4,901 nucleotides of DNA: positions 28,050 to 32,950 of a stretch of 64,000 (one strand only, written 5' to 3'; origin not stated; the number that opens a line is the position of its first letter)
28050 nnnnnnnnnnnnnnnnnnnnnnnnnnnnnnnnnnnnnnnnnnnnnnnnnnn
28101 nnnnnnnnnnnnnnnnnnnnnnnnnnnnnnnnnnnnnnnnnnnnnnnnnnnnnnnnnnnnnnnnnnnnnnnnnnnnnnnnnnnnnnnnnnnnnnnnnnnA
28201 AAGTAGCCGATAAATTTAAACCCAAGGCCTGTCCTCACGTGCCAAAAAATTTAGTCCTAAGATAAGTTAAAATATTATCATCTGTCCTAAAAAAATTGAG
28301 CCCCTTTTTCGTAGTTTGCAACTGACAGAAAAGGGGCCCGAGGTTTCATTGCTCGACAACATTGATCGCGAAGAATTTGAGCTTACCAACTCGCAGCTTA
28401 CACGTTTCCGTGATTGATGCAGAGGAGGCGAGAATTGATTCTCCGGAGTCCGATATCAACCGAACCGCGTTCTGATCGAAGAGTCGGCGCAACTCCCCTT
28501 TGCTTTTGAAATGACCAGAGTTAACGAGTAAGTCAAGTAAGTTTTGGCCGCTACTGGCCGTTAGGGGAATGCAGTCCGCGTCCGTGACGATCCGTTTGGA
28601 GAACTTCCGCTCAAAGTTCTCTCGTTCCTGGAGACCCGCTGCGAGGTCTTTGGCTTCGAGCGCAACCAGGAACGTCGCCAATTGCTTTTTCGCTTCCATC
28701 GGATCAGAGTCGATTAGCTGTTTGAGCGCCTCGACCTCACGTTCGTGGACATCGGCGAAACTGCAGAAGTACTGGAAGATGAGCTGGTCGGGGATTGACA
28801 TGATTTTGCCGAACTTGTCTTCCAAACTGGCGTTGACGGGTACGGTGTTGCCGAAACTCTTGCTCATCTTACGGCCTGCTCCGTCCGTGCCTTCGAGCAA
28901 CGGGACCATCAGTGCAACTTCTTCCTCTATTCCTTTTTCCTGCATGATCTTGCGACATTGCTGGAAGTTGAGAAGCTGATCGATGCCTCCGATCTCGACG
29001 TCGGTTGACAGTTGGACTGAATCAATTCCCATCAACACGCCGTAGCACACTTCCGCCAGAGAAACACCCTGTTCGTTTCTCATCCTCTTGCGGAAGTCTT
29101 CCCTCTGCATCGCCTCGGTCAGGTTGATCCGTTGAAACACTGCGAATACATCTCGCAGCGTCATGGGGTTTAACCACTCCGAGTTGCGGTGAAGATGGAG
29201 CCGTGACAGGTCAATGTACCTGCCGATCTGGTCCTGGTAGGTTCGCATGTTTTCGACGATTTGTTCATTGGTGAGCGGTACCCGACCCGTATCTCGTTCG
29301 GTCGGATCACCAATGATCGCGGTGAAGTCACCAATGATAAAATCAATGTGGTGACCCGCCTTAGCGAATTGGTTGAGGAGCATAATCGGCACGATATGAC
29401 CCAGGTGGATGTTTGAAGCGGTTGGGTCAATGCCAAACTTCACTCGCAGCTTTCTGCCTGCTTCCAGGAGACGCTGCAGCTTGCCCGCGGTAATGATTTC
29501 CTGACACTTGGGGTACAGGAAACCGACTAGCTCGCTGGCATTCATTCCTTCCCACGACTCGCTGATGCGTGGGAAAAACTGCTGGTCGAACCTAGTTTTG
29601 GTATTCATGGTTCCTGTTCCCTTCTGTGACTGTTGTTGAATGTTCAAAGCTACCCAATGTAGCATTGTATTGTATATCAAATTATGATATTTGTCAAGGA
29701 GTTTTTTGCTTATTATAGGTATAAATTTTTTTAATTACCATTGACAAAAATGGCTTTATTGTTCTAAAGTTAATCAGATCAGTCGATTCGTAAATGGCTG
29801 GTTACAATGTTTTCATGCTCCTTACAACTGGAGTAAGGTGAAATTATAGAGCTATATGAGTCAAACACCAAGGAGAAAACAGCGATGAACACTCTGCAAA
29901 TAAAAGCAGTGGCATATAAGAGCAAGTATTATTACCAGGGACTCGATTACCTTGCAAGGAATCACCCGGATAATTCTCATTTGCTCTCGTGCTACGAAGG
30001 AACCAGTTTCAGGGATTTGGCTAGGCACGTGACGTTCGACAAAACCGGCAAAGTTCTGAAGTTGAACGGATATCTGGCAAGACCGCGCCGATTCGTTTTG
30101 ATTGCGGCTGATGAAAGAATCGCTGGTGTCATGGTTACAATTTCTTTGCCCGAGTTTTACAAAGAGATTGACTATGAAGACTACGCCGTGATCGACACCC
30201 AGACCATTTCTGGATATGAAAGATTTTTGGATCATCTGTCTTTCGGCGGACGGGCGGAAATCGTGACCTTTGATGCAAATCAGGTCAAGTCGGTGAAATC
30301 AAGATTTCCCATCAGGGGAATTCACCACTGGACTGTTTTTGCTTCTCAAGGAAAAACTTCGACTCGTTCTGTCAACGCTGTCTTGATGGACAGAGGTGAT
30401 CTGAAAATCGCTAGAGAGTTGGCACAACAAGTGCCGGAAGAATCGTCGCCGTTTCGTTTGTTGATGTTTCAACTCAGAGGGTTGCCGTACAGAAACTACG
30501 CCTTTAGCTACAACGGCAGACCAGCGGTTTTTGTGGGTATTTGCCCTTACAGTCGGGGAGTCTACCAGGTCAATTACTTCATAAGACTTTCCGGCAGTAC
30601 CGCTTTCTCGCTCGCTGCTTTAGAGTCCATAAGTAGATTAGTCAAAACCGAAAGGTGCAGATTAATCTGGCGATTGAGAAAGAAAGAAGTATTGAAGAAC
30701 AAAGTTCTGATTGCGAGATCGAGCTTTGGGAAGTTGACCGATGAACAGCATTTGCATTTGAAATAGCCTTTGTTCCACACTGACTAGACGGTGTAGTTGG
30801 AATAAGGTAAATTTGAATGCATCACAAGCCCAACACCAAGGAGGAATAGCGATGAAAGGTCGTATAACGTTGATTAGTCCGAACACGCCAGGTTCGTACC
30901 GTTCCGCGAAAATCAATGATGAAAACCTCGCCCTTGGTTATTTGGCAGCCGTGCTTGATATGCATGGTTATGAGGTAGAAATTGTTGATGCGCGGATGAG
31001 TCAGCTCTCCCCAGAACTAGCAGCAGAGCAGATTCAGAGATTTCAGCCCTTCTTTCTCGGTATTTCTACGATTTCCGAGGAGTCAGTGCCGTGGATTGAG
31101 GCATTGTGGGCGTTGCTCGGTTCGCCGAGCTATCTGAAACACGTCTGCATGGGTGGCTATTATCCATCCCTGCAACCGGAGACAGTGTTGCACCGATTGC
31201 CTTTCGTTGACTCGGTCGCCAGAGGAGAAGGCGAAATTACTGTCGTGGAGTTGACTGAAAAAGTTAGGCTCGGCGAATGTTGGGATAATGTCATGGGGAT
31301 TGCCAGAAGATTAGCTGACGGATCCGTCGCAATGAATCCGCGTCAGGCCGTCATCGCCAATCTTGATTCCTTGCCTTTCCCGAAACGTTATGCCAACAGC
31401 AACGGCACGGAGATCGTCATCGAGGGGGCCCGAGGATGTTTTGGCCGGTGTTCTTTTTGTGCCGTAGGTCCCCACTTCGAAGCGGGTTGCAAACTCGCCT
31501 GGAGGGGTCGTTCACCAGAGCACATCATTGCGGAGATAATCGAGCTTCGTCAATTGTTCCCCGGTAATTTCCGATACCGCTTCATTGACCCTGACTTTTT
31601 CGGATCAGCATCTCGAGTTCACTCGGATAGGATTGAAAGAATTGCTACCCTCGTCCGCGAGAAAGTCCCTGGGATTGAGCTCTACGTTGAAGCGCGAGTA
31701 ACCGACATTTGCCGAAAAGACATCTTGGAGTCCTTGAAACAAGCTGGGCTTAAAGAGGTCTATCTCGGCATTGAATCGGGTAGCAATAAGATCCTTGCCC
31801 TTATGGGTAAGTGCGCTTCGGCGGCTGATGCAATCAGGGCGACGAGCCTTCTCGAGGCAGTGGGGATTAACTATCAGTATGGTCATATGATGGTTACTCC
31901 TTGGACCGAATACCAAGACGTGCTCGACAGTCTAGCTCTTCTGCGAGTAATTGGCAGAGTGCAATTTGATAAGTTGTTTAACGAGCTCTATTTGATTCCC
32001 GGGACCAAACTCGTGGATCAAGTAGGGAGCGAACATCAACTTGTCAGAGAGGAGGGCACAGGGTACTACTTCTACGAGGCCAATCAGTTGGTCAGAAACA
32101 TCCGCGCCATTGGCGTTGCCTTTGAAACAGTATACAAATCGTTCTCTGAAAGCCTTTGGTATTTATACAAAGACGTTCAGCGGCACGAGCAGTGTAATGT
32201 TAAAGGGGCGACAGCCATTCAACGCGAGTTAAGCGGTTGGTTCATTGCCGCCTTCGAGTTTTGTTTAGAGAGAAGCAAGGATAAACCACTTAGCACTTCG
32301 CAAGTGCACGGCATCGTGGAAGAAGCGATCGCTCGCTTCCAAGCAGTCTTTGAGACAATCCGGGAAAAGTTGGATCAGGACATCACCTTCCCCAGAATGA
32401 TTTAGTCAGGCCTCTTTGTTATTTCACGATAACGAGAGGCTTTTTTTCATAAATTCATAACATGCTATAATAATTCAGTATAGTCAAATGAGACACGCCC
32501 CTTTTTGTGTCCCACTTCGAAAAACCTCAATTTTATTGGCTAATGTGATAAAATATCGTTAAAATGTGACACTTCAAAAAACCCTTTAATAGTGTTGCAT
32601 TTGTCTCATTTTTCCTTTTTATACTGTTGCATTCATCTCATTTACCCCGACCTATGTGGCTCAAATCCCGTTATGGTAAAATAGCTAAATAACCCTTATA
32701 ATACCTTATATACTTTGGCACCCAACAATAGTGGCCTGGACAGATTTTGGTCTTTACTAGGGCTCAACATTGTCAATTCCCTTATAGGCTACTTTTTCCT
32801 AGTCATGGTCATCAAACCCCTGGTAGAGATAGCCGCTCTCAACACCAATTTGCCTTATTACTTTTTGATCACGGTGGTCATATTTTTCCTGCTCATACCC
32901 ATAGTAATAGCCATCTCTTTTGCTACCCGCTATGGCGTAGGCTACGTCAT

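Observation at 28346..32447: Divergent GC-rich islet: second TyrRS paralog facing an unknown protein and a B12-binding radical SAM enzyme with duplicated 5' leaders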

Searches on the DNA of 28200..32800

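Call 53: search_rna_families(source=window, start=28200, end=32800, threshold=evalue, max_evalue=1)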
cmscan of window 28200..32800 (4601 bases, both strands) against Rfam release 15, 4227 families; matches with E-value up to 1: 0.
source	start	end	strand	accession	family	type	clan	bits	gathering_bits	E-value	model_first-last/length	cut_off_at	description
